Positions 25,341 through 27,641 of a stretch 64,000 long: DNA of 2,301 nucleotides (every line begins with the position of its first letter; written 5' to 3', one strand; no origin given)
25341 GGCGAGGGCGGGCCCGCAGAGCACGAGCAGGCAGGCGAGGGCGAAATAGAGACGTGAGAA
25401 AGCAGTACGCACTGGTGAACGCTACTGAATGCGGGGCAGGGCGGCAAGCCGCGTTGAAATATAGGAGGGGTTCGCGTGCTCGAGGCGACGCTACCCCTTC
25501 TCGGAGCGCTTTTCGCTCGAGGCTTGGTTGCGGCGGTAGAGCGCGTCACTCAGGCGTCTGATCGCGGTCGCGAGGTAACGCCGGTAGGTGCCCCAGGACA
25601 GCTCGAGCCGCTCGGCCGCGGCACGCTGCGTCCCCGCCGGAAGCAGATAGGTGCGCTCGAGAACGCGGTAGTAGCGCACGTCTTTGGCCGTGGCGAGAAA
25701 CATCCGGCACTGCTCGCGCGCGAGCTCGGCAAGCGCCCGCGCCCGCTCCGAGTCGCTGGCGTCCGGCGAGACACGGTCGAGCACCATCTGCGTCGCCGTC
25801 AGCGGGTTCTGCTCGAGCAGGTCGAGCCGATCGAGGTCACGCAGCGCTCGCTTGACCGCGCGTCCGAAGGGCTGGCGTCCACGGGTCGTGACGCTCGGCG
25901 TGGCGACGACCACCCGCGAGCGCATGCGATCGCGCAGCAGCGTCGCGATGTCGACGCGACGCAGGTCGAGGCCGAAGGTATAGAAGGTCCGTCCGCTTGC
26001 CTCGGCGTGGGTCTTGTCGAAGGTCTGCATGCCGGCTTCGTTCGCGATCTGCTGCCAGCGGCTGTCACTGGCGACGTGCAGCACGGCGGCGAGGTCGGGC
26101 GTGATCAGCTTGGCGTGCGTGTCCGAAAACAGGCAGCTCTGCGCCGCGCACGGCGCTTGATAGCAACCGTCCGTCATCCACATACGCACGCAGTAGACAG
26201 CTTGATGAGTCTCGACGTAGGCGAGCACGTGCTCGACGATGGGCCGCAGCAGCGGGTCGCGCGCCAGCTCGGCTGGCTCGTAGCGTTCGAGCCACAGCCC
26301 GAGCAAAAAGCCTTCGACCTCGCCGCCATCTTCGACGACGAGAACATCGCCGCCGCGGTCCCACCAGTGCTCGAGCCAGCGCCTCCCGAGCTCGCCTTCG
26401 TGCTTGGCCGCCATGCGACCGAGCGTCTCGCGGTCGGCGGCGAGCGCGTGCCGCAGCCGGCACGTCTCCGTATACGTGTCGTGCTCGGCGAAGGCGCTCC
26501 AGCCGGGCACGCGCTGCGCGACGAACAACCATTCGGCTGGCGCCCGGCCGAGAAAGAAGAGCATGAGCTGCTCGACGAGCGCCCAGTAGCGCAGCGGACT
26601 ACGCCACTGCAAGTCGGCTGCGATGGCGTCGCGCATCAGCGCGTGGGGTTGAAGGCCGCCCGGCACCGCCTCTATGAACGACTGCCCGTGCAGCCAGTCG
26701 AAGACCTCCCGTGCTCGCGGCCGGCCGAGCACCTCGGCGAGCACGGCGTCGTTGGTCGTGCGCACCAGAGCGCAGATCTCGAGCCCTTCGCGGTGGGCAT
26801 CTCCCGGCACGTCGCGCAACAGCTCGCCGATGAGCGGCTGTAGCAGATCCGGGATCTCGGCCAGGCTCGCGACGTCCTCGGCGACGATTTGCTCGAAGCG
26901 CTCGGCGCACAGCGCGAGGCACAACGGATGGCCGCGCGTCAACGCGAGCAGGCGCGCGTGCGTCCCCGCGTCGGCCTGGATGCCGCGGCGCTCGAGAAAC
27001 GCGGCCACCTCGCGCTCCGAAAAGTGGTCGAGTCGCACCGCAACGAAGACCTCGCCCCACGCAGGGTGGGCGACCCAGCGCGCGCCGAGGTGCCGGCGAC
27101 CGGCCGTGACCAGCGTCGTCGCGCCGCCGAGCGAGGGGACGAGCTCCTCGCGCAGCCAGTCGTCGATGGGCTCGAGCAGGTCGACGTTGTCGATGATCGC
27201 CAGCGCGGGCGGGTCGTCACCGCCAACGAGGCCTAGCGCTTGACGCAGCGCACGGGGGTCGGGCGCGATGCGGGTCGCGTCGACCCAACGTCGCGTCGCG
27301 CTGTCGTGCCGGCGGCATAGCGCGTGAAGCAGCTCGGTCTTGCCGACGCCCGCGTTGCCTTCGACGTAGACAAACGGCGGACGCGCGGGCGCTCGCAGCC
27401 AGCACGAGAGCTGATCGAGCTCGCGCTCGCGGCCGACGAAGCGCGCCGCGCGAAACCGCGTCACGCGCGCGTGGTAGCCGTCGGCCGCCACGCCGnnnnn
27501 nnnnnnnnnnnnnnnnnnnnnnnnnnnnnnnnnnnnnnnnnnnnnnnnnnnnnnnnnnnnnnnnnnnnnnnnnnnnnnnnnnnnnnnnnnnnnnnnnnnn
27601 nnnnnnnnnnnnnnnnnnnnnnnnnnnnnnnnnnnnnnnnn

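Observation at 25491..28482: Tandem duplicated XRE regulators plus a STAND/LAL-type ATPase-HTH regulator, downstream of the giant Big_2 lipoprotein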

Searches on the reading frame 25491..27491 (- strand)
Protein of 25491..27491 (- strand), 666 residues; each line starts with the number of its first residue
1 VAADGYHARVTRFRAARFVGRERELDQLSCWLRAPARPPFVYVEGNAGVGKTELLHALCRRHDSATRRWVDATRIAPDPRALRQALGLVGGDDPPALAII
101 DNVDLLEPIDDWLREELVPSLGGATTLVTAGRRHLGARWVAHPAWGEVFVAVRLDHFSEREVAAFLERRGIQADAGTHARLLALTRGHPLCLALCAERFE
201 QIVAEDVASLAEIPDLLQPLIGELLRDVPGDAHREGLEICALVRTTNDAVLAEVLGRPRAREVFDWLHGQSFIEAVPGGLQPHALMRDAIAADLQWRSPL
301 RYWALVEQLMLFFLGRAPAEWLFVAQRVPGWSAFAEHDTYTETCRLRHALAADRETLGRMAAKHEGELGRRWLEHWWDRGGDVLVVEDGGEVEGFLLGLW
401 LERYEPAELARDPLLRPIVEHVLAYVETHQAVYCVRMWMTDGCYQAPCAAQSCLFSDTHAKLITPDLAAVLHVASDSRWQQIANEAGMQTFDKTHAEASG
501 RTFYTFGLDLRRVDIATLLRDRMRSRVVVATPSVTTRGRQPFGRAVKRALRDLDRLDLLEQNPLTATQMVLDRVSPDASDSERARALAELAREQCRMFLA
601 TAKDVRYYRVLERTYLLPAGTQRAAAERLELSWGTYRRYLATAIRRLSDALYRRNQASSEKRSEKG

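Call 7: search_protein_families(library=pfam, proteins=[window:25491-27491:-], max_evalue=1)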
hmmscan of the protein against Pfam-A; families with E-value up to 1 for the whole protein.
window:25491-27491:- (666 aa): 9 families
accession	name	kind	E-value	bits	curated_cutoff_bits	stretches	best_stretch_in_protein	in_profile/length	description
PF13191.12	AAA_16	-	4.2e-09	37.5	32.6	1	17-72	1-62/167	AAA ATPase domain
PF20703.3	nSTAND1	-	0.00049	20.3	27.1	1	15-85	13-84/379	Novel STAND NTPase 1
PF01637.24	ATPase_2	-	0.00054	20.3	33.2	1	18-64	1-46/225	ATPase domain predominantly from Archaea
PF05729.18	NACHT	-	0.0077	16.5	26.7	1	41-60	3-22/167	NACHT domain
PF13401.12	AAA_22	-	0.022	15.5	27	1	39-65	6-32/130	AAA domain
PF25199.1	nSTAND_NTPase5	-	0.041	14.1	34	1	34-106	37-108/145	Novel STAND NTPase 5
PF25201.1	nSTAND6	-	0.07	13.6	27.7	1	20-68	3-48/148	Novel STAND NTPase 6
PF00931.28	NB-ARC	-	0.17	11.5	23.5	1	22-68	2-48/248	NB-ARC domain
PF14516.12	AAA_35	-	0.28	10.4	27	1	150-195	194-239/331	AAA-like domain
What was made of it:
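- On STAND NTPase superfamily: Pfam AAA_16 scores 37.5 bits against a cut-off of 32.6 (call 7). In the window protein nSTAND1 scores 20.3 bits (cut-off 27.1), NACHT 16.5 and NB-ARC 11.5 (call 7).
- Checked: Pfam AAA_16 scores 37.5 bits against a cut-off of 32.6, but covers only residues 17-72 (call 7).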

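Call 8: search_protein_families(library=ncbifam, proteins=[window:25491-27491:-], max_evalue=1)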
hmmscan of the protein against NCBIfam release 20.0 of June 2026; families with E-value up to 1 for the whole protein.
window:25491-27491:- (666 aa): 5 families
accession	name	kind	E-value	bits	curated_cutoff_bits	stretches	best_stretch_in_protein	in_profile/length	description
TIGR03420.1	DnaA_homol_Hda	equivalog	1.2e-05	24.9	194.8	1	25-112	26-108/226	DnaA regulatory inactivator Hda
TIGR02937.1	sigma70-ECF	superfamily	0.016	14.8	42.9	1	575-651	91-165/165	sigma-70 family RNA polymerase sigma factor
TIGR02928.1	TIGR02928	subfamily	0.023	13.6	181.3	1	15-67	14-69/366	orc1/cdc6 family replication initiation protein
TIGR03167.1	tRNA_sel_U_synt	equivalog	0.16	11.3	219.75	1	35-60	124-149/311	tRNA 2-selenouridine(34) synthase MnmH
NF008750.0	PRK11784.1-2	equivalog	0.16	11.1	241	1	37-60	138-161/346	tRNA 2-selenouridine(34) synthase MnmH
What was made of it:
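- On Sigma-70 region 4 (for the STAND C-terminus): NCBIfam sigma70-ECF scores 14.8 bits against a cut-off of 42.9 (call 8).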

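Call 9: search_protein_families(library=padloc, proteins=[window:25491-27491:-], max_evalue=1)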
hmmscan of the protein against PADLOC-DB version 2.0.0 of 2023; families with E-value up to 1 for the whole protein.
window:25491-27491:- (666 aa): 3 families
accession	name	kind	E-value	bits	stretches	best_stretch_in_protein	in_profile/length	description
PDLC04690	PDC-M51B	-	0.00092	17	1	421-486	70-134/191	-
PDLC04476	PDC-M16A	-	0.0037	13.7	1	23-81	11-65/691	-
PDLC04140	mad8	-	0.028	11.9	1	37-61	26-50/314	mads_8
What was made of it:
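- On Anti-phage STAND (Avs-type) or other known defence system: PADLOC's best hit for the STAND protein is E=9e-4 over 65 residues (call 9).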

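Call 11: find_homologous_proteins(query=window:25491-27491:-)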
Query window:25491-27491:- (666 aa): 11 proteins with E <= 0.001 among 8000 candidates.
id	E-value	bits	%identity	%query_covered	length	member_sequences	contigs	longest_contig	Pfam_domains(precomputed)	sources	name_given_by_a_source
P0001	5.4e-67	245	32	92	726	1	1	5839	-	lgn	-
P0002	4.0e-64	236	32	94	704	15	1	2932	PF13191.13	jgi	jgi:hypothetical protein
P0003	2.7e-57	213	31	97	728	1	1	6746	PF13401.13,PF13191.13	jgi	jgi:hypothetical protein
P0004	1.6e-56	211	31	98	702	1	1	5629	-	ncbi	-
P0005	2.0e-50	191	31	95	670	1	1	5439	-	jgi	jgi:hypothetical protein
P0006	4.8e-22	97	32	43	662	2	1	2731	PF13191.13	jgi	jgi:AAA ATPase domain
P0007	3.9e-19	87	28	74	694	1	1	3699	PF24883.3,PF05729.19,PF25199.2,PF13191.13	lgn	-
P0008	1.8e-16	78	26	57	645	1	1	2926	PF00486.35,PF13191.13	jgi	jgi:DNA-binding response OmpR family regulator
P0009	1.4e-15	75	28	61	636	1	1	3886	PF00196.26,PF25199.2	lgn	-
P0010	3.9e-15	74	27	46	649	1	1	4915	PF25201.1,PF00486.35,PF13401.13,PF20703.4,PF01637.25,PF13191.13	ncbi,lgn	-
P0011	1.6e-11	62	27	74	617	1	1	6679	PF00486.35,PF01637.25,PF13191.13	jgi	jgi:hypothetical protein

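Call 15: find_encoding_contigs(protein=P0001, flank=5000, max_places=3)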
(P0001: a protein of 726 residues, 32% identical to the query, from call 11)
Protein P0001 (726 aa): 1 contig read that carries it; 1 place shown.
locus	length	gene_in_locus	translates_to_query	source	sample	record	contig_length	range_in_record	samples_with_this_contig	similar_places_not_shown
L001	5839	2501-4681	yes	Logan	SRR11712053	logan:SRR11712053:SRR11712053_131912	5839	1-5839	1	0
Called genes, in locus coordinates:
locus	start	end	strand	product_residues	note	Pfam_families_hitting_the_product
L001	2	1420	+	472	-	?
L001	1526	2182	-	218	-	PF13699:eCIS_core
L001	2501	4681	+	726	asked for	-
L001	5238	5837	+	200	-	?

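Call 16: find_encoding_contigs(protein=P0003, flank=5000, max_places=3)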
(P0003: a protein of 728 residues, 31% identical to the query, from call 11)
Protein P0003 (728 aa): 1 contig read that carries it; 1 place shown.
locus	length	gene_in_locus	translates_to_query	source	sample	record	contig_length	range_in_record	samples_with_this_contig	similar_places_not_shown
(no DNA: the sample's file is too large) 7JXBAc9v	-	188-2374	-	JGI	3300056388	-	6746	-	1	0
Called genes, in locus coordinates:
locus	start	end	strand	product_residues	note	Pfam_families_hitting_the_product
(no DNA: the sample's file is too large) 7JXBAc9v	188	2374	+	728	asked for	PF13191:AAA_16, PF13401:AAA_22 (faint)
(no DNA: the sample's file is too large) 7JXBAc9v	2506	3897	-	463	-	PF00890:FAD_binding_2 (faint), PF01494:FAD_binding_3, PF04820:Trp_halogenase (faint)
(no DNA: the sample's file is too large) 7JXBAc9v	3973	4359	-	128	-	PF06737:Transglycosylas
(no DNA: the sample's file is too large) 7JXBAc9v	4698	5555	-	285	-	PF12679:ABC2_membrane_2 (weak)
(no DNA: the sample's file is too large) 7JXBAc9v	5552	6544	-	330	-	PF00005:ABC_tran, PF13304:AAA_21 (weak)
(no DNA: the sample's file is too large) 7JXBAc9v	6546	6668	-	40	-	-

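Call 17: find_encoding_contigs(protein=P0004, flank=5000, max_places=3)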
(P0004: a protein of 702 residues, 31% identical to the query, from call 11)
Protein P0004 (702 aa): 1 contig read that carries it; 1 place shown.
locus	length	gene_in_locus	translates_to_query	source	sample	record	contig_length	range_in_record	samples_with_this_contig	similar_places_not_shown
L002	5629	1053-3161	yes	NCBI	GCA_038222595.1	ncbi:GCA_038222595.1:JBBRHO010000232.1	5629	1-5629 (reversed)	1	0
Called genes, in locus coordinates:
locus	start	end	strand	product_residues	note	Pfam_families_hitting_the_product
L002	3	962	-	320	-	?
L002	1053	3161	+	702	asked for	-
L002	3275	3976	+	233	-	PF13668:Ferritin_2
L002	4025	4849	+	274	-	PF13668:Ferritin_2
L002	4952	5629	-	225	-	?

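Call 20: search_protein_representatives(protein=window:25491-27491:-)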
Query: 666 residues. Proteins with E-value up to 0.001 (for the whole library): 2936; up to 1e-10: 1707; up to 1e-30: 544. The best 150 are listed.
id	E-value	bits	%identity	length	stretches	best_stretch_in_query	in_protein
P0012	5.1e-81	289.9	37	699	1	9-660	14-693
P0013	2.1e-80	287.8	35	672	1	11-655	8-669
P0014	3.0e-77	277.4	37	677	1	1-653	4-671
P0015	1.8e-75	271.6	36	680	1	7-656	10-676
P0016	7.1e-75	269.6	35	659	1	8-654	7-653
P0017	5.7e-72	260.0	36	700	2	9-300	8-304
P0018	8.3e-72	259.5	35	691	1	11-656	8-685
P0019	1.3e-71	258.8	35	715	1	10-652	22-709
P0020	2.8e-71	257.7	32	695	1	9-655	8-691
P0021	1.8e-70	255.0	33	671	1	9-658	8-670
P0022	6.2e-70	253.3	36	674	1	13-662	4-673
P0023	6.6e-70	253.2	32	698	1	8-653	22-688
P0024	8.8e-70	252.8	33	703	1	4-659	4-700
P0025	5.5e-69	250.1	32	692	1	9-658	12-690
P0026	1.4e-68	248.8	33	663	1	18-654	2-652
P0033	1.9e-66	241.7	33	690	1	13-652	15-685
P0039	1.1e-65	239.2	35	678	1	4-658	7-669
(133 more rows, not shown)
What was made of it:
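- The family is large and full-length conserved: 544 representatives at E<1e-30 (call 20).
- Tried and rejected: The family looked tiny until the exhaustive HMMER scan showed 2,936 related representatives (call 20).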

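Call 21: predict_structure(alignment_id=A1)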
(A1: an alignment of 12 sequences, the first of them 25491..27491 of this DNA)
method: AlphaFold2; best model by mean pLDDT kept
length: 666 residues; sequences in the alignment: 12
mean_pLDDT: 82.4   pTM: 0.66
mean pLDDT of the five models: 82.4, 79.5, 79.4, 77.7, 77.2
residues with pLDDT >= 90: 187; 70-90: 393; 50-70: 70; < 50: 16
segments of 3 or more residues with pLDDT < 50: 1-3, 528-536, 664-666
pLDDT, mean of each block of 10 residues (from residue 1): 54 71 91 87 89 89 83 80 80 83 87 88 88 75 74 89 87 85 86 82 59 63 79 93 91 86 90 83 85 84 89 82 78 57 79 95 93 93 87 91 84 89 74 89 80 77 76 79 78 84 86 77 58 49 88 90 88 89 95 92 90 86 87 90 92 83 50
secondary structure, 60 per line:
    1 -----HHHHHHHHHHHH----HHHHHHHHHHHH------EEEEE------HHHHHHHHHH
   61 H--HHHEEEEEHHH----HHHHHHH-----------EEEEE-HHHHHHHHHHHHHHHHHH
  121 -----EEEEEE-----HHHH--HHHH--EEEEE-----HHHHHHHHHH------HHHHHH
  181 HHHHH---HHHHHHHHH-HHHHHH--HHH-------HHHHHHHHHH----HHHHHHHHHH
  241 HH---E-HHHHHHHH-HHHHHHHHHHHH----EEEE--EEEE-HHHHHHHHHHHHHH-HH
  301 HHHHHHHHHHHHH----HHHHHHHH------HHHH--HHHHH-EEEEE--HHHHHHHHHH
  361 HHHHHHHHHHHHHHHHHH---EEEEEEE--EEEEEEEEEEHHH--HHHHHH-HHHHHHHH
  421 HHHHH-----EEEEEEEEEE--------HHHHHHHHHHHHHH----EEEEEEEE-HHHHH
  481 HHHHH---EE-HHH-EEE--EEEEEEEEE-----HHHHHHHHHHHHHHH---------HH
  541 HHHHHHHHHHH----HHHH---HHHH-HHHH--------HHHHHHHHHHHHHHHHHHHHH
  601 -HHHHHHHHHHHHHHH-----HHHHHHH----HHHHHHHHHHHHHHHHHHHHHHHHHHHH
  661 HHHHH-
elements in order: H6-17 H22-33 E40-44 H51-61 E67-71 H79-85 E97-101 H103-120 E126-131 H137-140 H143-146 E149-153 H159-168 H175-185 H189-197 H199-204 H217-226 H231-242 H248-255 H257-268 E273-276 E279-282 H284-297 H299-313 H318-325 H332-335 H338-342 E344-348 H351-378 E382-388 E391-400 H406-411 H413-425 E431-440 H449-462 E467-474 H476-485 E496-498 E501-509 H515-529 H539-551 H556-559 H563-566 H568-571 H580-600 H602-616 H622-628 H633-665
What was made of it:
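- On STAND NTPase superfamily: Model pLDDT is 82 (call 21).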

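Call 26: fold_search(model_id=the predicted structure, library=pdb)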
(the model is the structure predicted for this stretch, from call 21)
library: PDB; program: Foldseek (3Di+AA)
matches with E <= 10: 1617; with E <= 0.001: 206
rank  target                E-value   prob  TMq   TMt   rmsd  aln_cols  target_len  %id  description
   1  8bob_C                7.1e-09  1.00  0.39  0.60   4.5       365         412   18  Structural basis for negative regulation of the maltose system (released 2023-10-18)
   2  6mfv_A                9.6e-07  1.00  0.35  0.36  25.1       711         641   14  Crystal structure of the Signal Transduction ATPase with Numerous Domains (STAND) protein with a tetratricopeptide rep (released 2019-02-20)
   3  3sfz                  2.3e-06  1.00  0.37  0.23   7.6       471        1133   13  Crystal structure of full-length murine Apaf-1 (released 2011-08-24)
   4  8dgc_A                2.5e-06  1.00  0.20  0.08  21.9       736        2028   13  Avs3 bound to phage PhiV-1 terminase (released 2022-08-03)
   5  8dgc_B                3.4e-06  1.00  0.21  0.08  24.9       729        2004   13  Avs3 bound to phage PhiV-1 terminase (released 2022-08-03)
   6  2a5y_B                5.8e-06  1.00  0.22  0.28  16.3       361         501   14  Structure of a CED-4/CED-9 complex (released 2005-10-11)
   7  3pfi_B                6.9e-06  1.00  0.22  0.45  15.1       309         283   16  2.7 Angstrom resolution crystal structure of a probable holliday junction DNA helicase (ruvB) from Campylobacter jejun (released 2010-11-10)
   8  7pbl_A                1.8e-05  1.00  0.22  0.43  15.2       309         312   15  RuvAB branch migration motor complexed to the Holliday junction - RuvB AAA+ state s1 [t2 dataset] (released 2022-09-14)
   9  9dx4_B                1.8e-05  1.00  0.21  0.43  13.8       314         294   18  EcRuvB T102R mutant (released 2026-01-21)
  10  9dx4_C                2.1e-05  1.00  0.21  0.41  13.3       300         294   17  EcRuvB T102R mutant (released 2026-01-21)
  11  8y6q_I                2.1e-05  1.00  0.22  0.14  24.4       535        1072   13  Structure of the Dark/Dronc complex (released 2024-08-07)
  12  9j3c_A                2.1e-05  0.99  0.17  0.14  27.1       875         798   11  Cryo-EM structure of NAT10 with Co-enzyme A (released 2025-04-23)
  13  1in4                  2.2e-05  1.00  0.22  0.43  13.8       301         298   17  THERMOTOGA MARITIMA RUVB HOLLIDAY JUNCTION BRANCH MIGRATION MOTOR (released 2001-08-08)
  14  8s0e_G                2.7e-05  1.00  0.22  0.38  14.6       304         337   15  H. sapiens OCCM bound to double stranded DNA (released 2024-10-02)
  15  7thv_B                2.8e-05  1.00  0.22  0.43  14.0       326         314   14  Structure of the yeast clamp loader (Replication Factor C RFC) bound to the sliding clamp (Proliferating Cell Nuclear  (released 2022-02-16)
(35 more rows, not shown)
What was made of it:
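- On STAND NTPase superfamily: Foldseek against the PDB: MalT 8bob_C E=7e-9, PH0952 6mfv, Apaf-1 3sfz, Avs3 8dgc and CED-4 2a5y at ranks 1-6 (call 26).
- Closest known: MalT. Same: It is the best solved-fold match (8bob_C, E=7e-9, target TM 0.60, call 26).
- The best solved-fold match is the MalT core, followed by other STAND proteins (call 26). The STAND fold also matches Avs3 (call 26).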

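Call 28: search_protein_families(library=pfam, alignment_id=A2, max_evalue=0.1)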
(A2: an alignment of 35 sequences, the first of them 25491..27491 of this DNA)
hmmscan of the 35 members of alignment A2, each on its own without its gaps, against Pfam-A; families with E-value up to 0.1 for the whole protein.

A. member 1, window:25491-27491:- (666 aa): 7 families
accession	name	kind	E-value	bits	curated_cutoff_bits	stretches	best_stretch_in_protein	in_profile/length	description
PF13191.12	AAA_16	-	4.2e-09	37.5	32.6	1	17-72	1-62/167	AAA ATPase domain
PF20703.3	nSTAND1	-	0.00049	20.3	27.1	1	15-85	13-84/379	Novel STAND NTPase 1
PF01637.24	ATPase_2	-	0.00054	20.3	33.2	1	18-64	1-46/225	ATPase domain predominantly from Archaea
PF05729.18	NACHT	-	0.0077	16.5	26.7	0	41-60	3-22/167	NACHT domain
PF13401.12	AAA_22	-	0.022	15.5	27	0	39-65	6-32/130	AAA domain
PF25199.1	nSTAND_NTPase5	-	0.041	14.1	34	0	34-106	37-108/145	Novel STAND NTPase 5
PF25201.1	nSTAND6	-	0.07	13.6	27.7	0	20-68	3-48/148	Novel STAND NTPase 6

B. families by the number of members that match (of 35 scanned): 58 families (the first 25 are shown)
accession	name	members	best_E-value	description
PF13191.12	AAA_16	35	2.1e-11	AAA ATPase domain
PF01637.24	ATPase_2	34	1.4e-07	ATPase domain predominantly from Archaea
PF13401.12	AAA_22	30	2.2e-08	AAA domain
PF05729.18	NACHT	26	1.1e-06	NACHT domain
PF25199.1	nSTAND_NTPase5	26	4e-06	Novel STAND NTPase 5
PF00931.28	NB-ARC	26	5.2e-05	NB-ARC domain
PF00004.35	AAA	15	2.5e-07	ATPase family associated with various cellular activities (AAA)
PF13173.12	AAA_14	14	0.00018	AAA domain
PF20703.3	nSTAND1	13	1.2e-06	Novel STAND NTPase 1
PF13604.12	AAA_30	12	0.0026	AAA domain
PF25201.1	nSTAND6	9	0.00018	Novel STAND NTPase 6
PF24883.2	NPHP3_N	7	8.9e-05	Nephrocystin 3, N-terminal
PF01443.25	Viral_helicase1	5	0.0035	Viral superfamily 1 RNA helicase core domain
PF00005.33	ABC_tran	4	0.0012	ABC transporter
PF13671.12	AAA_33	4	0.0032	AAA domain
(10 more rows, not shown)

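Call 32: find_homologous_proteins(query=A2, max_evalue=1e-20)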
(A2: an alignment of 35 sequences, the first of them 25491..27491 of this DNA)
Query A2 (35 sequences) (666 aa, profile of the alignment): 16 proteins with E <= 1e-20 among 8000 candidates.
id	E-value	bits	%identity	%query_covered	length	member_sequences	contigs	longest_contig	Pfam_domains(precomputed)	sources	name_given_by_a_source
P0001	7.1e-271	919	32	92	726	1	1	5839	-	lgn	-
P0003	3.7e-262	890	31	97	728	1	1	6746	PF13401.13,PF13191.13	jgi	jgi:hypothetical protein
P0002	2.3e-259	881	32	94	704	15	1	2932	PF13191.13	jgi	jgi:hypothetical protein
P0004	1.6e-235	802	31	98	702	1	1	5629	-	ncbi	-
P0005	4.2e-222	757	31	95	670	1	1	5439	-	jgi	jgi:hypothetical protein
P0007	4.4e-116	407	28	74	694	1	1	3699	PF24883.3,PF05729.19,PF25199.2,PF13191.13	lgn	-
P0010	1.3e-101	359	27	46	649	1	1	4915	PF25201.1,PF00486.35,PF13401.13,PF20703.4,PF01637.25,PF13191.13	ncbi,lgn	-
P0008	4.5e-101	357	26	57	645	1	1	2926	PF00486.35,PF13191.13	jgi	jgi:DNA-binding response OmpR family regulator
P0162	8.4e-85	304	26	74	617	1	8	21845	PF00486.35,PF01637.25,PF13191.13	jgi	jgi:hypothetical protein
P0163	1.7e-83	299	26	74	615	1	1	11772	PF00486.35,PF01637.25,PF25199.2,PF13191.13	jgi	jgi:hypothetical protein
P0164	3.4e-83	298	26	74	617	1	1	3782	PF00486.35,PF01637.25,PF13191.13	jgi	jgi:hypothetical protein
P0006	9.3e-77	277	32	43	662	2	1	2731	PF13191.13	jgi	jgi:AAA ATPase domain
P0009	1.0e-65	240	28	61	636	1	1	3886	PF00196.26,PF25199.2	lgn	-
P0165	3.0e-37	146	27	44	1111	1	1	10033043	PF13431.13,PF23914.2,PF13414.13,PF13428.13,PF13191.13,PF14559.13,PF13371.13,PF00515.35,PF12895.14,PF13424.13,PF21033.5,PF13432.13,PF13181.13,PF07719.24,PF13174.13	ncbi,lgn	ncbi:tetratricopeptide repeat protein [Streptomyces sp. YKOK-I1]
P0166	5.5e-33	132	27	29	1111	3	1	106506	PF13431.13,PF23914.2,PF13414.13,PF13428.13,PF13191.13,PF14559.13,PF13371.13,PF00515.35,PF12895.14,PF13424.13,PF21033.5,PF13432.13,PF13181.13,PF07719.24,PF13174.13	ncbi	ncbi:tetratricopeptide repeat protein [Streptomyces populi]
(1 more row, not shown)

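Call 33: find_related_loci(query=window:25491-27491:-, collection=genome_contigs, flank=10000)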
Query window:25491-27491:- (666 aa) in genome_contigs; peptide patterns used: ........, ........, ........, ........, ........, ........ (x = any residue, [..] = any of these).
186 stretches matched a pattern, but none encodes a relative of the query by tblastn (E <= 1e-3).
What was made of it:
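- Tried and rejected: The single-protein scan of genome_contigs found no relative (call 33).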

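Call 44: search_protein_families(library=pfam, alignment_id=A4, max_evalue=0.0001)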
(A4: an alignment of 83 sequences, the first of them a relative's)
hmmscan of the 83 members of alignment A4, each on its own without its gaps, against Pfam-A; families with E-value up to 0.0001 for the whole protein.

A. member 1, L001:5079-5837:+ (253 aa): 1 family
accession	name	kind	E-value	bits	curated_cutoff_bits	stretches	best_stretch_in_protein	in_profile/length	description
PF13668.12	Ferritin_2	-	2.5e-28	99.4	24.7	1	123-253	1-101/138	Ferritin-like domain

B. families by the number of members that match (of 83 scanned): 83 families (the first 25 are shown)
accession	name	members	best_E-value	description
PF01494.25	FAD_binding_3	14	7.2e-10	FAD binding domain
PF01266.30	DAO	11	1.7e-14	FAD dependent oxidoreductase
PF12680.13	SnoaL_2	8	1.9e-23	SnoaL-like domain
PF07992.20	Pyr_redox_2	8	7e-10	Pyridine nucleotide-disulphide oxidoreductase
PF13450.12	NAD_binding_8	8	5.1e-07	NAD(P)-binding Rossmann-like domain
PF07366.18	SnoaL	7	9.7e-30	SnoaL-like polyketide cyclase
PF00890.30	FAD_binding_2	7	1.1e-09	FAD binding domain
PF12831.13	FAD_oxidored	6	5.8e-09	FAD dependent oxidoreductase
PF14534.12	DUF4440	6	3.2e-08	Domain of unknown function (DUF4440)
PF01177.27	Asp_Glu_race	5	4e-41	Asp/Glu/Hydantoin racemase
PF07883.17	Cupin_2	4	2.4e-17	Cupin domain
PF04820.20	Trp_halogenase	3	2.1e-10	Tryptophan halogenase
PF00190.28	Cupin_1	3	1e-05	Cupin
PF13424.12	TPR_12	2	6.1e-133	Tetratricopeptide repeat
PF13374.12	TPR_10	2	2.2e-112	Tetratricopeptide repeat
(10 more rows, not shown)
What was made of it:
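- The gene immediately downstream (+1) is a FAD_binding_3 flavoprotein in 14 of 83 loci, SnoaL in 8, Asp/Glu racemase in 5 and cupin in 4 (call 44). Family neighbours are metabolic enzymes (call 44).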
